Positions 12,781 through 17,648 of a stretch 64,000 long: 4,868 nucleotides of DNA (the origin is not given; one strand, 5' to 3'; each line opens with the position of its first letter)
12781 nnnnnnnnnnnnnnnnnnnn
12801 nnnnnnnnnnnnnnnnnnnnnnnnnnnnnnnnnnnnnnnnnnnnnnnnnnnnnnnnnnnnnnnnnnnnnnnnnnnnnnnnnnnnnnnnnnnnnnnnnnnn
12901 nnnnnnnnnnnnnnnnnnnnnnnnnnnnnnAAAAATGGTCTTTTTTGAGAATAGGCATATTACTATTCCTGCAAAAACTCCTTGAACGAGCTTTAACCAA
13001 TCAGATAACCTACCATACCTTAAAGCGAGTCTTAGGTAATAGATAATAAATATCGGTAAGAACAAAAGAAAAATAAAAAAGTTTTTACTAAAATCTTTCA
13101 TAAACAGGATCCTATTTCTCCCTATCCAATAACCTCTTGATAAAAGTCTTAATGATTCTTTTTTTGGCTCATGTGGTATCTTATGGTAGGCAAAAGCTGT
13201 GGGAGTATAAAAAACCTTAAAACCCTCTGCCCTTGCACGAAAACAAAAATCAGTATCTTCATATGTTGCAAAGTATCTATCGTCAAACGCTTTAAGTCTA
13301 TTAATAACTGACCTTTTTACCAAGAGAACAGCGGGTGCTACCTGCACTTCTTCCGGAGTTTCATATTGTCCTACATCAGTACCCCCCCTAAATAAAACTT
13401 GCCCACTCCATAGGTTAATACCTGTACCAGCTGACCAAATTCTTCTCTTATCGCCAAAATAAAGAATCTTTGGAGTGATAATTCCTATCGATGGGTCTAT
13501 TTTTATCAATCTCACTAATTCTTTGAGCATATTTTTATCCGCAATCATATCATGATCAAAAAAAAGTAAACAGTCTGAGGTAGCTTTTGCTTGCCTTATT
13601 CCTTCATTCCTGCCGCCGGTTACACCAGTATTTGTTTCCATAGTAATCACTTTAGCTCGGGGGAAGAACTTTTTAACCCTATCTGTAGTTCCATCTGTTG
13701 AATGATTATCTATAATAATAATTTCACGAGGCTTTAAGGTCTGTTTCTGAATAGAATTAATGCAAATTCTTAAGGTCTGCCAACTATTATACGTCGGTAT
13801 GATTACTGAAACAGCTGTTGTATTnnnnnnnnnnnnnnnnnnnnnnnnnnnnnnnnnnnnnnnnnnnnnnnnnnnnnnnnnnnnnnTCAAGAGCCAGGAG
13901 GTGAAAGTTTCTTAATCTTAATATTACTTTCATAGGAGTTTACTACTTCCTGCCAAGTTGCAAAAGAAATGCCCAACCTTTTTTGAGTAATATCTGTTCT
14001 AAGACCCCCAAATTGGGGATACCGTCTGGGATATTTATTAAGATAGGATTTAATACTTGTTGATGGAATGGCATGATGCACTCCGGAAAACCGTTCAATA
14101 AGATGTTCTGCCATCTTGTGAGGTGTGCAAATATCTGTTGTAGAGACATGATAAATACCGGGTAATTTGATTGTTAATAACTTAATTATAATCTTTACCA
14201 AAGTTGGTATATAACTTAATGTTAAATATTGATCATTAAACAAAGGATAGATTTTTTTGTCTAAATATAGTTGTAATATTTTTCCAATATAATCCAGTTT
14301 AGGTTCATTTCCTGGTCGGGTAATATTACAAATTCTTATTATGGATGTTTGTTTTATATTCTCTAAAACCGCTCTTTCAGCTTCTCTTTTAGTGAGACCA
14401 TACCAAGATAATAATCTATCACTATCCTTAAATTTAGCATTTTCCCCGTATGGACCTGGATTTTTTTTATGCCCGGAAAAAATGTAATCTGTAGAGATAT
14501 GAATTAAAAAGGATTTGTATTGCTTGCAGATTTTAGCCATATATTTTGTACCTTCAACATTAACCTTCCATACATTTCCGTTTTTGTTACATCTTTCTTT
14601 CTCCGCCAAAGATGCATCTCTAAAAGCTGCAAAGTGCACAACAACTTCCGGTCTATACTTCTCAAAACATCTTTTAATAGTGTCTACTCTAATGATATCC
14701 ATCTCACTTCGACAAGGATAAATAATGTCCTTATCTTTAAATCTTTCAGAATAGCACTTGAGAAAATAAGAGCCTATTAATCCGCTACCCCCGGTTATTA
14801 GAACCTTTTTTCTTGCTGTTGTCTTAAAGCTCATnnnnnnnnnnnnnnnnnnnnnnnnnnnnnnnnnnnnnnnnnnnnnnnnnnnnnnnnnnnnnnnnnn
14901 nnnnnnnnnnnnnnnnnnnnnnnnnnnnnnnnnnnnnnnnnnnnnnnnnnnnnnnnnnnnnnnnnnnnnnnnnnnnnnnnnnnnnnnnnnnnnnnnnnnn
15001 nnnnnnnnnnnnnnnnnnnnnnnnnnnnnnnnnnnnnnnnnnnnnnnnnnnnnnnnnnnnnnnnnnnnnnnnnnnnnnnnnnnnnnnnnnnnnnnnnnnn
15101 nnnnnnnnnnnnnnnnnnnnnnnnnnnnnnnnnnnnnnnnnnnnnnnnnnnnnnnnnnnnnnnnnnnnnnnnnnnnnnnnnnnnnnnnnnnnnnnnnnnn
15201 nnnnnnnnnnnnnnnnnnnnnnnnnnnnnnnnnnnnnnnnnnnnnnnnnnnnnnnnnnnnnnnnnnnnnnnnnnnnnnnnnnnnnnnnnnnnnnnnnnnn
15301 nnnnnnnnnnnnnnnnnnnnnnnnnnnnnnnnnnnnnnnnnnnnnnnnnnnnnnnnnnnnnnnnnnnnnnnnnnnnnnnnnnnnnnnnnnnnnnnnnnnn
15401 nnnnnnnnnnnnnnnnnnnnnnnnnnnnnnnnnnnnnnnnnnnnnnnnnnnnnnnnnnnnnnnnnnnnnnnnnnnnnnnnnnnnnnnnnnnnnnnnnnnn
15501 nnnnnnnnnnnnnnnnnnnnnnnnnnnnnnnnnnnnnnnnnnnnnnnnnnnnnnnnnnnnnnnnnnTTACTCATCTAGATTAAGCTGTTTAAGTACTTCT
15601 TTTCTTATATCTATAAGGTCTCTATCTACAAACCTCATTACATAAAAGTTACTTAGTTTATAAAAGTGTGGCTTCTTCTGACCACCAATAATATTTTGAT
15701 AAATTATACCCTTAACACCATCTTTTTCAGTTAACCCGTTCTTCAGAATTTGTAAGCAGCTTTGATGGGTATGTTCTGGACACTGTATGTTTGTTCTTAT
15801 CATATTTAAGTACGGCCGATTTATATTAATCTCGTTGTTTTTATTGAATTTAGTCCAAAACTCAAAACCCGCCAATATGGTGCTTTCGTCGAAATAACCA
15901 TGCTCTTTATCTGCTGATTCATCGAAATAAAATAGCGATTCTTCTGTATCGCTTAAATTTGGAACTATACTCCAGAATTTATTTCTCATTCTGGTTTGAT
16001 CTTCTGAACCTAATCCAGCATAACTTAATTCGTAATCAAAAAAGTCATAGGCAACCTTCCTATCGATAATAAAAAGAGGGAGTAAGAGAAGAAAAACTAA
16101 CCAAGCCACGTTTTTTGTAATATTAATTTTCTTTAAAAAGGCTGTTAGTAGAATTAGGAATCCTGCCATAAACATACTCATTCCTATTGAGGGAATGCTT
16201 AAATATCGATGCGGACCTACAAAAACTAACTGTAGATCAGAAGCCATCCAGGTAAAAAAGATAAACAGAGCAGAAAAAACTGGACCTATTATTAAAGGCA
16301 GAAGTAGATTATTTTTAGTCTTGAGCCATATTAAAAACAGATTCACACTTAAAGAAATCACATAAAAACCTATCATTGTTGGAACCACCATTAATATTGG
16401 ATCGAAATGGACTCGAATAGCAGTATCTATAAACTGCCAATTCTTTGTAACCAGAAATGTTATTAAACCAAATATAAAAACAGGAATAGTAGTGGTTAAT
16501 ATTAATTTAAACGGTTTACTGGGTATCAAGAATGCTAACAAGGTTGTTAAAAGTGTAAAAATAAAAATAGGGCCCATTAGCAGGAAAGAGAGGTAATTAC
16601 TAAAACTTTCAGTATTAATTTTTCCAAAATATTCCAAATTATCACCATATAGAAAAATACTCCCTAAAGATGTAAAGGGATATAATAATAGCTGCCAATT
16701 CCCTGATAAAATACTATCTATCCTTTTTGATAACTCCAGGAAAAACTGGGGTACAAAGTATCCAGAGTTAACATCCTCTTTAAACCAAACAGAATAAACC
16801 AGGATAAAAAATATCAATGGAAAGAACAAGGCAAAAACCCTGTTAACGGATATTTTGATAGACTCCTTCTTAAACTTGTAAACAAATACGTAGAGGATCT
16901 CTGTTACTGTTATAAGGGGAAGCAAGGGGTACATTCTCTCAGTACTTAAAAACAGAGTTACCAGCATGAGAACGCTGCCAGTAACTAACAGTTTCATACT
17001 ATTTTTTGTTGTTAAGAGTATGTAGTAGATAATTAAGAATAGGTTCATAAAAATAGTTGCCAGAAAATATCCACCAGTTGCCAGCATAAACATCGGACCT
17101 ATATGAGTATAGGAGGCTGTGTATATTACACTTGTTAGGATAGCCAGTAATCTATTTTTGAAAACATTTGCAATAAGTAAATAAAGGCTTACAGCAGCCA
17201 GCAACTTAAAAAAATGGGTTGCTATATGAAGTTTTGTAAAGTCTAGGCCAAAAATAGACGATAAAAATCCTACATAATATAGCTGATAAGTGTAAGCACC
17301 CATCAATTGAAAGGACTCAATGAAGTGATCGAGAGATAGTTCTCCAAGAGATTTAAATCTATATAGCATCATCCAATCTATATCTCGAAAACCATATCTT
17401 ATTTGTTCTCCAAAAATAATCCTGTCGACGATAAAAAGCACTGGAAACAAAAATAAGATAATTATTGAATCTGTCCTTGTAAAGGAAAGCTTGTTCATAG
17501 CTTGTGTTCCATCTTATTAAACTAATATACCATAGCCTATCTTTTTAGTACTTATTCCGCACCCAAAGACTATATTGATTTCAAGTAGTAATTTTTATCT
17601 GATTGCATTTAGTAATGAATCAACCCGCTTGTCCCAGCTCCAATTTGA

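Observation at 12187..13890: GT2–TM–SAM methyltransferase fusion protein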

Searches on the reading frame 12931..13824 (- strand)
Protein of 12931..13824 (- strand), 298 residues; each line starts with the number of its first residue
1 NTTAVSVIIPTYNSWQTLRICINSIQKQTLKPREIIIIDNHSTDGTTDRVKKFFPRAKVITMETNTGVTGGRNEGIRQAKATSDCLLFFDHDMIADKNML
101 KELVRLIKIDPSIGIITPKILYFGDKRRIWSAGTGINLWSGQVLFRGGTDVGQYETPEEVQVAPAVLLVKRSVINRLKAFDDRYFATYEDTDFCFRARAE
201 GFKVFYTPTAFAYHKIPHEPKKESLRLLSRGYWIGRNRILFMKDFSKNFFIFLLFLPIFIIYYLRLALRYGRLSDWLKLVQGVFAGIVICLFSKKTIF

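Call 72: search_solved_structures(query=A4, max_evalue=0.01, show_alignments=0)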
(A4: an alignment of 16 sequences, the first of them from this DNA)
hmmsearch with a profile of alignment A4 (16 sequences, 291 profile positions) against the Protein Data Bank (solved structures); distinct sequences matched with E-value up to 0.01: 38.
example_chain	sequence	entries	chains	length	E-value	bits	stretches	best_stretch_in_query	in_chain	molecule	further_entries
2z87_A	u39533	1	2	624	2.3e-29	105.7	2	4-113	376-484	Chondroitin synthase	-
2z86_A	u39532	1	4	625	2.4e-29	105.7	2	4-113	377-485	Chondroitin synthase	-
5hea_A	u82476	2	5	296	5.5e-19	71.7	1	4-107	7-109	Putative glycosyltransferase (GalT1)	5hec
6h1j_A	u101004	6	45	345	8e-18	67.9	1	2-111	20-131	Probable ss-1,3-N-acetylglucosaminyltransferase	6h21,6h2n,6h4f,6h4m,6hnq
5tze_C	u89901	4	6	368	2.9e-17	66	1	3-108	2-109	Glycosyl transferase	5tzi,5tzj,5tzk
6p61_A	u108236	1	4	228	4.5e-17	65.4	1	3-131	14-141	Glycosyltransferase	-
5tz8_A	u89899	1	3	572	1.1e-16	64.1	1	3-107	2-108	Glycosyl transferase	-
3bcv_A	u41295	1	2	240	1.3e-16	63.9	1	3-109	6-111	Putative glycosyltransferase protein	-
8vh7_A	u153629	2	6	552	4.2e-16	62.2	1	4-111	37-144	Heparosan synthase B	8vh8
8viw_A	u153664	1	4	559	4.3e-16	62.2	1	4-111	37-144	Heparosan synthase B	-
9jma_A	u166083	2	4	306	1e-13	54.4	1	4-217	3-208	GalNAc(5)-diNAcBac-PP-undecaprenol beta-1,3-glucosyltransferase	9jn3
5mlz_A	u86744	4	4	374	7.8e-13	51.5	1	2-115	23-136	Dolichol monophosphate mannose synthase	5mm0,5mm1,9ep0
3l7i_A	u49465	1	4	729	1.1e-12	50.9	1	2-98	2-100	Teichoic acid biosynthesis protein F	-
3l7j_A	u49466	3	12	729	1.1e-12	50.9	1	2-98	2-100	Teichoic acid biosynthesis protein F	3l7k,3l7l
3l7m_A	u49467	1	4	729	1.1e-12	50.9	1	2-98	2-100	Teichoic acid biosynthesis protein F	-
9dtp_A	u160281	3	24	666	1.4e-06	31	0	184-274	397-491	Galactofuranosyltransferase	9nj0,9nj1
4fix_A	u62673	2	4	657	5e-06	29.2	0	185-241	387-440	UDP-galactofuranosyl transferase GlfT2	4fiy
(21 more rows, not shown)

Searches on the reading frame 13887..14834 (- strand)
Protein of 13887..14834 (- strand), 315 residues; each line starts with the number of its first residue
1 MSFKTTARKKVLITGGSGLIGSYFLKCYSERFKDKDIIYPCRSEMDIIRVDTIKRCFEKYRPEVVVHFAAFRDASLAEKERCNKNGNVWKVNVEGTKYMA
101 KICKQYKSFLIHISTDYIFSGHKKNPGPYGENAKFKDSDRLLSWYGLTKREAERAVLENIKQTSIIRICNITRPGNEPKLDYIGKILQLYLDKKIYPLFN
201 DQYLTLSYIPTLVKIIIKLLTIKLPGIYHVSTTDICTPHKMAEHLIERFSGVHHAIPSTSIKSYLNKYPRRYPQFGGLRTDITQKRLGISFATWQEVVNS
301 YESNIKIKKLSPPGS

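Call 3: search_protein_families(library=pfam, proteins=[window:13887-14834:-], max_evalue=0.01)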
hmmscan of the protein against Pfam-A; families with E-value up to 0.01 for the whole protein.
window:13887-14834:- (315 aa): 6 families
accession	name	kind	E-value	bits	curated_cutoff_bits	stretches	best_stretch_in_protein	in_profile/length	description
PF04321.23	RmlD_sub_bind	-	5.6e-43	147.5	27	1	10-301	2-281/287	RmlD substrate binding domain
PF01370.27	Epimerase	-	2.2e-14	53.9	20.9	1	11-175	1-176/240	NAD dependent epimerase/dehydratase family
PF07993.18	NAD_binding_4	-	2.6e-13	50.1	20.1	1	87-194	107-233/258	Male sterility protein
PF02719.21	Polysacc_synt_2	-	1.7e-08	34.5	20.2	1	46-116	62-129/293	Polysaccharide biosynthesis protein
PF16363.11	GDP_Man_Dehyd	-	5.6e-08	33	27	1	45-170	59-177/332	GDP-mannose 4,6 dehydratase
PF01073.25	3Beta_HSD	-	8.2e-06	25.5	22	1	44-158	51-159/280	3-beta hydroxysteroid dehydrogenase/isomerase family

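Call 10: search_protein_families(library=ncbifam, proteins=[window:13887-14834:-], max_evalue=0.001)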
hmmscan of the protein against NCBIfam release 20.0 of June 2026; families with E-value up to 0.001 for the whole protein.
window:13887-14834:- (315 aa): 11 families
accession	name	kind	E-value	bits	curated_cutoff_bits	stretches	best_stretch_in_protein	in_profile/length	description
TIGR01214.1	rmlD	equivalog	1.5e-40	139.1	224.05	1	10-301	1-281/285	dTDP-4-dehydrorhamnose reductase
NF007440.0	PRK09987.1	equivalog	4.4e-13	49.2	308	1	51-299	44-287/299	dTDP-4-dehydrorhamnose reductase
TIGR01181.1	dTDP_gluc_dehyt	equivalog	7.2e-09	35.2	365.1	1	45-155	57-161/321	dTDP-glucose 4,6-dehydratase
TIGR01179.1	galE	equivalog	2.3e-08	33.2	262.3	1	45-162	54-161/332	UDP-glucose 4-epimerase GalE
TIGR01746.1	Thioester-redct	subfamily_domain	1.1e-07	31.5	213.35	1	90-230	110-261/371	thioester reductase domain-containing protein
NF047350.1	aureusi_NRPS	equivalog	4.4e-05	20.5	2500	1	85-235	2125-2287/2373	aureusimine non-ribosomal peptide synthetase AusA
TIGR02622.1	CDP_4_6_dhtase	equivalog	0.00021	20.6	278.45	0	45-124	61-138/352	CDP-glucose 4,6-dehydratase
TIGR02197.1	heptose_epim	equivalog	0.00024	20.4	274.6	0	11-160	1-153/316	ADP-glyceromanno-heptose 6-epimerase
NF007490.0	PRK10084.1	subfamily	0.00035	19.7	649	0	44-118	56-136/361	dTDP-glucose 4,6-dehydratase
NF005539.0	PRK07201.1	equivalog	0.00057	18.7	549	0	64-161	80-166/657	SDR family oxidoreductase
TIGR03466.1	HpnA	hypoth_equivalog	0.00091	18.2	367.65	0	10-174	2-170/327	hopanoid-associated sugar epimerase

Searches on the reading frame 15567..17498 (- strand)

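Call 3: search_protein_families(library=pfam, proteins=[window:15567-17498:-], max_evalue=0.01)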
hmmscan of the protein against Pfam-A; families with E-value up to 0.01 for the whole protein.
window:15567-17498:- (643 aa): 0 families

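Call 10: search_protein_families(library=ncbifam, proteins=[window:15567-17498:-], max_evalue=0.001)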
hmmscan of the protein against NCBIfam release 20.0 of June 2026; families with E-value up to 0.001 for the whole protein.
window:15567-17498:- (643 aa): 0 families

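Call 32: search_protein_families(library=pfam, proteins=[window:15567-17498:-], max_evalue=10)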
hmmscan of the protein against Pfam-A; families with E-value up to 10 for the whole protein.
window:15567-17498:- (643 aa): 1 family
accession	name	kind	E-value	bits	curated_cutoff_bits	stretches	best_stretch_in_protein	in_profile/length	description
PF15077.11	MAJIN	-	0.93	9.8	27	1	198-255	66-126/238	Membrane-anchored junction protein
